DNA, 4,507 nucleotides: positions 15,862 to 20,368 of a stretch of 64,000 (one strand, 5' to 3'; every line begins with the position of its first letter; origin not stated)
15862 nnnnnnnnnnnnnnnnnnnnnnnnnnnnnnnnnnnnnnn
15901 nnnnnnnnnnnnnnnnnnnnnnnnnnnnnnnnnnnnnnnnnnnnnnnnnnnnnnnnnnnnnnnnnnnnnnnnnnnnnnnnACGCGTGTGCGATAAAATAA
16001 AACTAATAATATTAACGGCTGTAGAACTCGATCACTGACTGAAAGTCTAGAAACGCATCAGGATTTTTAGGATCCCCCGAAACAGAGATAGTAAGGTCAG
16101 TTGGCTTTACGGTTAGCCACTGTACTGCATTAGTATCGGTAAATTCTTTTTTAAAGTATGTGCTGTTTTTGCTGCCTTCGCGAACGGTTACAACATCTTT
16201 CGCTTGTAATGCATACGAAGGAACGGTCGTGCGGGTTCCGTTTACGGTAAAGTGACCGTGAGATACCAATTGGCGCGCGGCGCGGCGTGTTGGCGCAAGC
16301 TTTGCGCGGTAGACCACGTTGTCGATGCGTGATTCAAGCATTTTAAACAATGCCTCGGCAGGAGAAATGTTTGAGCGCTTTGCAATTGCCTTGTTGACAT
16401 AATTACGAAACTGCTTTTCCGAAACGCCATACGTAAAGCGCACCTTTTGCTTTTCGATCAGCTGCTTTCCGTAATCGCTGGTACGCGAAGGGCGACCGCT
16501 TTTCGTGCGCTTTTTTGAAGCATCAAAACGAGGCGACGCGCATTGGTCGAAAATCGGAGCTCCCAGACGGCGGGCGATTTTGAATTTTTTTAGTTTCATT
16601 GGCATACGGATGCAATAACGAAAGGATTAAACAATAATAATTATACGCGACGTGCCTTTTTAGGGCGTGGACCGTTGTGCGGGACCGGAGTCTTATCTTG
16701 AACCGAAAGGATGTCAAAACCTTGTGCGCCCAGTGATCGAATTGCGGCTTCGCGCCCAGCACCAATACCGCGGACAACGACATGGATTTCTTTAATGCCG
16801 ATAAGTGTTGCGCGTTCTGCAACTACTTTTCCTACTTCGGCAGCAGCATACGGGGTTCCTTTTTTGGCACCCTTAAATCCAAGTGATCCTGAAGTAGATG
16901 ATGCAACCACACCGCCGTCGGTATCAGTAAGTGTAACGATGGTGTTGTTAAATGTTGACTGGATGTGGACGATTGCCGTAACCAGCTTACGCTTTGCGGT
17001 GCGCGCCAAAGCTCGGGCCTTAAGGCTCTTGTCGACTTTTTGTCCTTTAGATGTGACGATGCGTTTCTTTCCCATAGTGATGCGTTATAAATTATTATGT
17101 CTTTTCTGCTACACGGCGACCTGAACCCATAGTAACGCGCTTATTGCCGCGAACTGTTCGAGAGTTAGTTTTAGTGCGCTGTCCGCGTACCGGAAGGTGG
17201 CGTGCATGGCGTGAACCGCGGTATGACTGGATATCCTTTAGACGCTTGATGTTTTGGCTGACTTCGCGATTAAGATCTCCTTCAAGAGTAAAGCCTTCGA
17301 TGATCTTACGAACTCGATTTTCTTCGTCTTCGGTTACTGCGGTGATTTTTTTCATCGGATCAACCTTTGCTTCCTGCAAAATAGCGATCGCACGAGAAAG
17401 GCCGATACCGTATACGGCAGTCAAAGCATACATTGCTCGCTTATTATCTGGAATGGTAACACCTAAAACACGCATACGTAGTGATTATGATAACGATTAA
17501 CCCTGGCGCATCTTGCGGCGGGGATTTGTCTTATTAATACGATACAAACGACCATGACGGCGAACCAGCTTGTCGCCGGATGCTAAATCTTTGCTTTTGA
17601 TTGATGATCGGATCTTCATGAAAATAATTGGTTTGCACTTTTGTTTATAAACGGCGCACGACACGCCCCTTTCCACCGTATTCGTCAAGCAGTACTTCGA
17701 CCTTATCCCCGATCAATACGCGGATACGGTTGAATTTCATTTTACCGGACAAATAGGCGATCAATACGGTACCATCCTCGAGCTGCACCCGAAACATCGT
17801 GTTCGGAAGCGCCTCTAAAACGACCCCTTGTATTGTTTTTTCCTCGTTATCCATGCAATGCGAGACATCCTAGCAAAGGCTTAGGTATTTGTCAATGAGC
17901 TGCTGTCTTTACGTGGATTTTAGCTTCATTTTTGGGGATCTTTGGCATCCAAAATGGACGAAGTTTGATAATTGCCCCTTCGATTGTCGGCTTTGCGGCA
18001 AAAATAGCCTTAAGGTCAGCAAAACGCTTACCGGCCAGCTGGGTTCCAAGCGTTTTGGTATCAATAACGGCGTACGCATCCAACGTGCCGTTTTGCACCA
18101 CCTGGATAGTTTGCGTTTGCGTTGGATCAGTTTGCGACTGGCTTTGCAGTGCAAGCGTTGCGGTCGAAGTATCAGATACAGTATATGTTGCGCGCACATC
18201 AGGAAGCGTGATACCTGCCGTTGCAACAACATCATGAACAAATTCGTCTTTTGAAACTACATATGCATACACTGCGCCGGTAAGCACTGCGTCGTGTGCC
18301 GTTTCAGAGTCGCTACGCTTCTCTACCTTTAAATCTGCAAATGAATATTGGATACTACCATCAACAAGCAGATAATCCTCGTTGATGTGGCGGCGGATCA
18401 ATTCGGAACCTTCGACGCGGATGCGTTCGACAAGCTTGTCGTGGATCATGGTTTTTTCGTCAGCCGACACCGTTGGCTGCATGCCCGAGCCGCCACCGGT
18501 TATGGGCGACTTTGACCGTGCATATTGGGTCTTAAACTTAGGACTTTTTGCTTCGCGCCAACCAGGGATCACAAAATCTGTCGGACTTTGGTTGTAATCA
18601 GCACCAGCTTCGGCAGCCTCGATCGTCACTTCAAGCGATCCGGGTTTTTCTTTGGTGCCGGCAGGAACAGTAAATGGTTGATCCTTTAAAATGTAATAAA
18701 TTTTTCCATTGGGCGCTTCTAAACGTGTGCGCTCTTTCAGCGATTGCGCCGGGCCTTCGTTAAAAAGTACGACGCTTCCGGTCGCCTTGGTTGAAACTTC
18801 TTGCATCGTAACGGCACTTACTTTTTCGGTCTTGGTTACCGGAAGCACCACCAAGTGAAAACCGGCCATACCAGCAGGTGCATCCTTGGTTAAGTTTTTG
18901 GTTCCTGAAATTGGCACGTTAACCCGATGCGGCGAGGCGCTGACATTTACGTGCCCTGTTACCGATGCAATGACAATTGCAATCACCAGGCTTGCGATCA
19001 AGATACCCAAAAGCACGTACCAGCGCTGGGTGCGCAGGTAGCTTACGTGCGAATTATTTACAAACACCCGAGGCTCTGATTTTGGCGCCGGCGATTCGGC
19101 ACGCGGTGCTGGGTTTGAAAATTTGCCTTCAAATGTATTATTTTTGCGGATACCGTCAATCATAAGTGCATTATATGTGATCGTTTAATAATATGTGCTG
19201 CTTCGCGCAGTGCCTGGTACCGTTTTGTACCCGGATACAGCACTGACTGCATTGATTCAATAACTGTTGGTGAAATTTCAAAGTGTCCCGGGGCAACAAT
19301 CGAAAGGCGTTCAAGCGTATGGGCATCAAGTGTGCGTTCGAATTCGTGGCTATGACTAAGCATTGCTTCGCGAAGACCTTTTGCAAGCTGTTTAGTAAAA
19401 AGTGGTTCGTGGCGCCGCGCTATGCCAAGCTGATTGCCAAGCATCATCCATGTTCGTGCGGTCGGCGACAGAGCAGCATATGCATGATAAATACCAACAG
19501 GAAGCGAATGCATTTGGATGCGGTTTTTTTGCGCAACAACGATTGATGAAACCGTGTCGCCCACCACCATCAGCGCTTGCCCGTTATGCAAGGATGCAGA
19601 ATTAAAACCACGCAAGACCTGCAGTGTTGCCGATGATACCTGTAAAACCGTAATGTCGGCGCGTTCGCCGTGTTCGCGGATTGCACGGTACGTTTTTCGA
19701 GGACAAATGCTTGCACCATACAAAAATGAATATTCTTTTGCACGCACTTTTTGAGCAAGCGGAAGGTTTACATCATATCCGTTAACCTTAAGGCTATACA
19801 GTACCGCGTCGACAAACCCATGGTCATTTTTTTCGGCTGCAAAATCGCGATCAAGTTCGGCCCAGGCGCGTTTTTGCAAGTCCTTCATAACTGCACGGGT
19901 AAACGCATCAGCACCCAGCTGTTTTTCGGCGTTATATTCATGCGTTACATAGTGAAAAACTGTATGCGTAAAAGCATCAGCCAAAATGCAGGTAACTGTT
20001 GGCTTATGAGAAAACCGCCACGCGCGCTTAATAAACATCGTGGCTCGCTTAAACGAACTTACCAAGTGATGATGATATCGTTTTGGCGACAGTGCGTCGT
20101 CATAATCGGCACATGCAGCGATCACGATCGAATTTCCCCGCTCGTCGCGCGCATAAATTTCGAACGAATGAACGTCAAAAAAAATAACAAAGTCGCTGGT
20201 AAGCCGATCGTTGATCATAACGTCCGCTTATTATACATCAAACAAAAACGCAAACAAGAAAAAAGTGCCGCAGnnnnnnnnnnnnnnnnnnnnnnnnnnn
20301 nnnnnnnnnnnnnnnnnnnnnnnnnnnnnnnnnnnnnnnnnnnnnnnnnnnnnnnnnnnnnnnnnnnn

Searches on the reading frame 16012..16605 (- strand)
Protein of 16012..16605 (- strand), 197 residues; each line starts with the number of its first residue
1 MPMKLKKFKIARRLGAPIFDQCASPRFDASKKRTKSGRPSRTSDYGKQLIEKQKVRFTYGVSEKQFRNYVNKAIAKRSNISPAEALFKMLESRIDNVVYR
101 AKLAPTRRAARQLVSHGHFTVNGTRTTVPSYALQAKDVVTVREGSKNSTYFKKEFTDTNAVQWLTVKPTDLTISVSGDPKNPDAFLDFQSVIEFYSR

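Call 29: find_encoding_contigs(protein=window:16012-16605:-, flank=5000, max_places=10)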
Protein window:16012-16605:- (197 aa): no gene with exactly this product is on record in the collection.

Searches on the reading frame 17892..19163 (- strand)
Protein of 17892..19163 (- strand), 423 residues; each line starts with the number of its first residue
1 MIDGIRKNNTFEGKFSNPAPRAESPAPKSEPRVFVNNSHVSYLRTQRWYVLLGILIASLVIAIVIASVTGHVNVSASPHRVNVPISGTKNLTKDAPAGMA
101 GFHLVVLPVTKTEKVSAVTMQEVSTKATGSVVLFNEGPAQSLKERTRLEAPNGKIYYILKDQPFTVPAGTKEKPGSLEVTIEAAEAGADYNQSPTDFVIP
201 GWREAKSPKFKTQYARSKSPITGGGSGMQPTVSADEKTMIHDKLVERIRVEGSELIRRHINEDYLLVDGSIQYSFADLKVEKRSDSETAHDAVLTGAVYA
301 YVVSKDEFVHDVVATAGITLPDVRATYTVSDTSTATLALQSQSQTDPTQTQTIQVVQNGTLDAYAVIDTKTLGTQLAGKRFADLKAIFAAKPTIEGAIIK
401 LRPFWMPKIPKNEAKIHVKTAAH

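Call 41: search_protein_families(library=pfam, proteins=[window:17892-19163:-], max_evalue=0.01)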
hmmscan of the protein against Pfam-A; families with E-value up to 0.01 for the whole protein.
window:17892-19163:- (423 aa): 1 family
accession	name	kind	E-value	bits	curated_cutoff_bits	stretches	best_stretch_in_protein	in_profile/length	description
PF04865.19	Baseplate_J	-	0.0033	17.2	21.1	1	124-193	20-81/255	Baseplate J-like protein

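Call 53: search_protein_families(library=ncbifam, proteins=[window:17892-19163:-], max_evalue=0.01)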
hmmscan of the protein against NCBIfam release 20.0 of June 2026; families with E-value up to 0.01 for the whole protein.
window:17892-19163:- (423 aa): 0 families

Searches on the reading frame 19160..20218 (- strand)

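Call 41: search_protein_families(library=pfam, proteins=[window:19160-20218:-], max_evalue=0.01)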
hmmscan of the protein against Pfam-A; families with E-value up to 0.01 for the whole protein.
window:19160-20218:- (352 aa): 1 family
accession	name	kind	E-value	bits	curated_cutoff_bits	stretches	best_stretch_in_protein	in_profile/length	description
PF17914.6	HopA1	-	0.0017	18.7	22.7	0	266-311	98-141/170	HopA1 effector protein family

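Call 53: search_protein_families(library=ncbifam, proteins=[window:19160-20218:-], max_evalue=0.01)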
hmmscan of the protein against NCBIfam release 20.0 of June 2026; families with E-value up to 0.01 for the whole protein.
window:19160-20218:- (352 aa): 0 families
